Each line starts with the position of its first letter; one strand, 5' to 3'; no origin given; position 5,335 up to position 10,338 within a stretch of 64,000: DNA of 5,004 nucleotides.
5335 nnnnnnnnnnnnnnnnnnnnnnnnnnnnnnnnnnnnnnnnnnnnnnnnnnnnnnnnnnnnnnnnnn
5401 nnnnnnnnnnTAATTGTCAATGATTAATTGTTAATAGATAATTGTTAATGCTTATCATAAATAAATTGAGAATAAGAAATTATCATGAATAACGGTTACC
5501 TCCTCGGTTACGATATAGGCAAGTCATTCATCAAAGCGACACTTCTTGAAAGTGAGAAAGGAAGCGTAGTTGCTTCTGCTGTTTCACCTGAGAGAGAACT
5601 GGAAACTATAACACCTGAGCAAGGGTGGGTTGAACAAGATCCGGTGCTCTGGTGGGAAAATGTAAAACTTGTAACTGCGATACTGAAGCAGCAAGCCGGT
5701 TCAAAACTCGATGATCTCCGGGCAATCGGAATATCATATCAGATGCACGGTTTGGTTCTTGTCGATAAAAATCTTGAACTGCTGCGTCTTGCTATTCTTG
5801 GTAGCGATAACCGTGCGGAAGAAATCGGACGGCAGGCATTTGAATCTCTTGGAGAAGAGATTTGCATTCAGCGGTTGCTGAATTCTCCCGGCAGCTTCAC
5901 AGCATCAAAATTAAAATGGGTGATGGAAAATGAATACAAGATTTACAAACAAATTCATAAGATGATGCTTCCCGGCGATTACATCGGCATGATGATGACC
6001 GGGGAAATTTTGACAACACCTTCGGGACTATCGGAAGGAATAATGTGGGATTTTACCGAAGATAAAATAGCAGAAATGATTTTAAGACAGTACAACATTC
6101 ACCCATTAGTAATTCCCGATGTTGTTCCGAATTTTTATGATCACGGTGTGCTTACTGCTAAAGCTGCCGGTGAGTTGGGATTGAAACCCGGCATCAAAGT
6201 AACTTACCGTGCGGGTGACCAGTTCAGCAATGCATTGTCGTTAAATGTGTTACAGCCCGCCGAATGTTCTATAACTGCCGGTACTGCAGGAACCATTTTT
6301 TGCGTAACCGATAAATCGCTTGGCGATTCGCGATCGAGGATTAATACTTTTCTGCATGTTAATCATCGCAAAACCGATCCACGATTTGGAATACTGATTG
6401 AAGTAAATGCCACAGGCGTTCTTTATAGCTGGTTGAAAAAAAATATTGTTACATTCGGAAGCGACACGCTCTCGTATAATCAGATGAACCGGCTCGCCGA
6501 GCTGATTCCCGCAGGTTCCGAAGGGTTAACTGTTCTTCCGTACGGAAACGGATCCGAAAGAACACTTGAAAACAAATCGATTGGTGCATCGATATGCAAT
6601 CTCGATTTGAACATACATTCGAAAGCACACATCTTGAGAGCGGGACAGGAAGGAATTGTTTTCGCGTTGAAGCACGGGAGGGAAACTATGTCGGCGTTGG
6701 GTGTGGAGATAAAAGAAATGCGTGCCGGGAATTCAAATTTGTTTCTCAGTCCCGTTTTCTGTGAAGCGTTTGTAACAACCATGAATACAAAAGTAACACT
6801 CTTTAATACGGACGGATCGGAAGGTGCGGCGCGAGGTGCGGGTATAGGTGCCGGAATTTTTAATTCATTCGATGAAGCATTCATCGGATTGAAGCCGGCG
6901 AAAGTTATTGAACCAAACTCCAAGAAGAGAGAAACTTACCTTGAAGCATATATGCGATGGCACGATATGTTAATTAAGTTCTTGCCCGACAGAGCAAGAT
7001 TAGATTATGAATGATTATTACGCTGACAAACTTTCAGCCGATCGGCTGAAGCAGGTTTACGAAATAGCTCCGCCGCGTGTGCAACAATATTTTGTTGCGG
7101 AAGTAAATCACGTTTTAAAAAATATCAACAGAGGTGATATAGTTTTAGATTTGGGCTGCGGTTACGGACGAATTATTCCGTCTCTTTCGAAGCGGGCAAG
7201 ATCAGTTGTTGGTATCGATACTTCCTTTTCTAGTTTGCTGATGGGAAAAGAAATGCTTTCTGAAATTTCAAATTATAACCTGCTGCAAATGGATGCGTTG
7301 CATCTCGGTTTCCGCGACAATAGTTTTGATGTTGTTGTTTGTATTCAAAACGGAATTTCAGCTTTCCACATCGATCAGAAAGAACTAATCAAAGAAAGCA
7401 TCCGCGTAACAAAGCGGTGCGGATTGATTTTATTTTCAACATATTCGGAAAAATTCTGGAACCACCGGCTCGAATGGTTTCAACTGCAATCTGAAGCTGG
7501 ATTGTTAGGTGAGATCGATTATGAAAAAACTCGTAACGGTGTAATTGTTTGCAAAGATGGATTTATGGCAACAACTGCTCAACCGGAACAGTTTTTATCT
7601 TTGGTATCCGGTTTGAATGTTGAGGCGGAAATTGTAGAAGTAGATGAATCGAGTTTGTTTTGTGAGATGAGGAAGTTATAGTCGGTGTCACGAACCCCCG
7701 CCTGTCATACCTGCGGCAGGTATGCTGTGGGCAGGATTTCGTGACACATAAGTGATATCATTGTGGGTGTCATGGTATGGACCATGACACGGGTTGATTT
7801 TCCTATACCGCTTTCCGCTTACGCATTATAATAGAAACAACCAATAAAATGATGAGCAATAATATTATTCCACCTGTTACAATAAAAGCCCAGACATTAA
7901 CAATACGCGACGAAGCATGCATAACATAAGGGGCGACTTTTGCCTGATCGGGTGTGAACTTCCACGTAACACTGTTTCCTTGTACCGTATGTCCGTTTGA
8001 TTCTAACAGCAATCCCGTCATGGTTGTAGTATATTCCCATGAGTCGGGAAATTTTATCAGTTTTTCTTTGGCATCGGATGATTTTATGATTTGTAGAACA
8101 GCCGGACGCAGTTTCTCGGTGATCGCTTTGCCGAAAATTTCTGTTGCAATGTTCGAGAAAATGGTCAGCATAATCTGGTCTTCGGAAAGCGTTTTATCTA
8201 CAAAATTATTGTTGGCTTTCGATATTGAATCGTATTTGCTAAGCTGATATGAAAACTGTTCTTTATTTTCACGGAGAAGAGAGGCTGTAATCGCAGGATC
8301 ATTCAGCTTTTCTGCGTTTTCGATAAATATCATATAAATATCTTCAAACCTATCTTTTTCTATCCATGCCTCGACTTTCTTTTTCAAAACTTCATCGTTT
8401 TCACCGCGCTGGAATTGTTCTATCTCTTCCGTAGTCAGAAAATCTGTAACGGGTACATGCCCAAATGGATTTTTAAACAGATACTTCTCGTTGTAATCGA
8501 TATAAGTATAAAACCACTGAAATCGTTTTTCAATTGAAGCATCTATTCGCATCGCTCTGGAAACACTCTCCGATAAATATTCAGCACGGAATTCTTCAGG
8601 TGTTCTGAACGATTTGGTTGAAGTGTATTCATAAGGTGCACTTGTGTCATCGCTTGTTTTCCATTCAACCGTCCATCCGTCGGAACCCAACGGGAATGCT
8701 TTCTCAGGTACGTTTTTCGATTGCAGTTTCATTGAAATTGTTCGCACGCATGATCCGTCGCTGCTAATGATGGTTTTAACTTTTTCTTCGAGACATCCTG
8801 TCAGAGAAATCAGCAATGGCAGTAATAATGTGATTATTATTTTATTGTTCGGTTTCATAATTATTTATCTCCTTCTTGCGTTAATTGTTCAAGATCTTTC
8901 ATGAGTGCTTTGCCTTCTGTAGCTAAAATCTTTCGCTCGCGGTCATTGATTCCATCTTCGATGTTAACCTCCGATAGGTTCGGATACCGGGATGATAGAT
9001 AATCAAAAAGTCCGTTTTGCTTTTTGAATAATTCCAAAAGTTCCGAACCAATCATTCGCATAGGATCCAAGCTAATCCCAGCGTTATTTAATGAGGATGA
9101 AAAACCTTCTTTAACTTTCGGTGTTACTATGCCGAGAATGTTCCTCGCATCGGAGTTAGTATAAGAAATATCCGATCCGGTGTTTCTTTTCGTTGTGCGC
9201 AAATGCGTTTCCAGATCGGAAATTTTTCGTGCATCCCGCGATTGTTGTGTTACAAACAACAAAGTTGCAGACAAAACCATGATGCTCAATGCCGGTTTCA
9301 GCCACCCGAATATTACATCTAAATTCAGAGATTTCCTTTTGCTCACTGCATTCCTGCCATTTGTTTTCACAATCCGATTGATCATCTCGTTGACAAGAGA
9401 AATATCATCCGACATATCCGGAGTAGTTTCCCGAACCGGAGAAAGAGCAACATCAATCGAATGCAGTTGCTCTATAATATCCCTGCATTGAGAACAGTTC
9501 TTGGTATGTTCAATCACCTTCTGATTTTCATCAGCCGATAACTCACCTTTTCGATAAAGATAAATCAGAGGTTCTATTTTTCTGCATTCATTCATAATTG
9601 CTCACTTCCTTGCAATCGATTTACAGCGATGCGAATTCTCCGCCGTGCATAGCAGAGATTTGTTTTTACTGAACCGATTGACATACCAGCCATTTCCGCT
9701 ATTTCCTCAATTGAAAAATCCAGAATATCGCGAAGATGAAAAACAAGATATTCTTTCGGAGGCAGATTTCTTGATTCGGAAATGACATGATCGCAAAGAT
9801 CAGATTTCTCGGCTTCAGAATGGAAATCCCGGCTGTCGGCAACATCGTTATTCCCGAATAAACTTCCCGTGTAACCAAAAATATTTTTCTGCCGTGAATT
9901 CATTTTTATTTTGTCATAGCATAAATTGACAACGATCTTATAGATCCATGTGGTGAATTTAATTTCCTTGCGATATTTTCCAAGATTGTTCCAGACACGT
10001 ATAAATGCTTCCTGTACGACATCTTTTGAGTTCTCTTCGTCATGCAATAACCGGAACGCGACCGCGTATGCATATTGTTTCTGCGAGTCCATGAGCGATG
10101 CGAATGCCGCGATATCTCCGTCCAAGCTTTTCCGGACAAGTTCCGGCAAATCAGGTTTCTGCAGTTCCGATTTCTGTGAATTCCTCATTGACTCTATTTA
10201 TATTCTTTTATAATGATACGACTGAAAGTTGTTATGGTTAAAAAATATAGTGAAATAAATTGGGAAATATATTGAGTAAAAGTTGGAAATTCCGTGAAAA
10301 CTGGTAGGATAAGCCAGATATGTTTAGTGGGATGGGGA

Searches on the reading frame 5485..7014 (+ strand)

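Call 15: search_protein_families(library=pfam, proteins=[window:5485-7014:+], max_evalue=0.00001)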
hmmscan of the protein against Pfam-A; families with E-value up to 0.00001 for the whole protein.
window:5485-7014:+ (509 aa): 2 families
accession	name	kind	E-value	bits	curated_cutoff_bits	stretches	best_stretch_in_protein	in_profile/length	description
PF00370.27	FGGY_N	-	1.7e-43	149.5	28.8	1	5-251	1-244/245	FGGY family of carbohydrate kinases, N-terminal domain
PF02782.22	FGGY_C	-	4.3e-08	33.6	27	1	262-453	2-191/198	FGGY family of carbohydrate kinases, C-terminal domain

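Call 31: search_protein_families(library=ncbifam, proteins=[window:5485-7014:+], max_evalue=0.00001)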
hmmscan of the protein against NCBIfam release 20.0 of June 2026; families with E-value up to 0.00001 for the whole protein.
window:5485-7014:+ (509 aa): 9 families
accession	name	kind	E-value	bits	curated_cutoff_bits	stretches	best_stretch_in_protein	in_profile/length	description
TIGR01312.1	XylB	equivalog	1.5e-78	264.5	380.25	1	7-495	1-479/481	xylulokinase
NF011601.0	PRK15027.1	equivalog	1e-39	136.3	912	1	7-472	3-448/484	xylulokinase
TIGR01314.1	gntK_FGGY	equivalog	2.9e-34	118.4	648.55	1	5-395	1-387/505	gluconokinase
TIGR01311.1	glycerol_kin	equivalog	4e-31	107.9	590.35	1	5-494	2-488/496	glycerol kinase GlpK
NF008187.0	PRK10939.1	equivalog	1.1e-23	83.7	528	1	3-495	3-499/521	autoinducer-2 kinase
NF000756.0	PRK00047.1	subfamily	1.2e-23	83.2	498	1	2-494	3-489/502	glycerol kinase GlpK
NF003154.0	PRK04123.1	equivalog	1.7e-18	66.6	428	1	141-496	162-534/554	ribulokinase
TIGR02628.1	fuculo_kin_coli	equivalog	4.4e-07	29.2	470.9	1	24-475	20-462/465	L-fuculokinase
TIGR01234.1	L-ribulokinase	equivalog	5.5e-07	28.7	583.25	1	138-495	157-526/536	ribulokinase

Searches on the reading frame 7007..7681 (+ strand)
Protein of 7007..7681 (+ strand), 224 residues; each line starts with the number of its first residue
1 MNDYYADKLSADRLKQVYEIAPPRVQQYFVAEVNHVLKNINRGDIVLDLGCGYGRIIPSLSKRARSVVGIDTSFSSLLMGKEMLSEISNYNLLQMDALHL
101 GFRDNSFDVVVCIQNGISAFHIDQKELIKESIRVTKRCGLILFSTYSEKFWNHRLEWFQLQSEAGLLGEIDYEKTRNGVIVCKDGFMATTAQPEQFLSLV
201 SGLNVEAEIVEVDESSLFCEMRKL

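Call 15: search_protein_families(library=pfam, proteins=[window:7007-7681:+], max_evalue=0.00001)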
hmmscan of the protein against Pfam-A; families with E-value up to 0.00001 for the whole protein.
window:7007-7681:+ (224 aa): 7 families
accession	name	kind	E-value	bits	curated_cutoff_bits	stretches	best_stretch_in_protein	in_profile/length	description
PF13649.12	Methyltransf_25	-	2.9e-17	63.6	27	1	46-139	1-97/97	Methyltransferase domain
PF08241.18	Methyltransf_11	-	7.7e-17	62.2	21.2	1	47-143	1-95/95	Methyltransferase domain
PF13847.12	Methyltransf_31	-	7.4e-13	48.9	27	1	41-148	2-116/145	Methyltransferase domain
PF01209.24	Ubie_methyltran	-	6.2e-10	39.3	20.1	1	37-145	42-153/233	ubiE/COQ5 methyltransferase family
PF13489.12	Methyltransf_23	-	2.9e-09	37.3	27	1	27-164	7-138/164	Methyltransferase domain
PF07021.18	MetW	-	1.9e-08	34.6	21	1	33-156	4-120/193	Methionine biosynthesis protein MetW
PF08242.18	Methyltransf_12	-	1.7e-07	32.3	30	1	47-133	1-90/98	Methyltransferase domain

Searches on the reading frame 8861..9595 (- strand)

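Call 15: search_protein_families(library=pfam, proteins=[window:8861-9595:-], max_evalue=0.00001)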
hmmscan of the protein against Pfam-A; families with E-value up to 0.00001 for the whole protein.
window:8861-9595:- (244 aa): 1 family
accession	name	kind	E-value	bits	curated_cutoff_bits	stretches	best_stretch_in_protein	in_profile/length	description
PF13490.11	zf-HC2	-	7e-08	32.9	22.2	1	4-38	1-35/35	Putative zinc-finger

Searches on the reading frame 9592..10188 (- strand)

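Call 15: search_protein_families(library=pfam, proteins=[window:9592-10188:-], max_evalue=0.00001)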
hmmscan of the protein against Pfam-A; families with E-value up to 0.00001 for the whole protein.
window:9592-10188:- (198 aa): 3 families
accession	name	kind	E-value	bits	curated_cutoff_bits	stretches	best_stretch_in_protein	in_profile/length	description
PF04542.20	Sigma70_r2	-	6.6e-16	58.3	24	1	37-99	6-70/71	Sigma-70 region 2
PF08281.18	Sigma70_r4_2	-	2.2e-09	37.2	25.7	1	141-185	10-54/54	Sigma-70, region 4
PF04545.22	Sigma70_r4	-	3.6e-06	26.8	24.1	1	141-186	4-49/50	Sigma-70, region 4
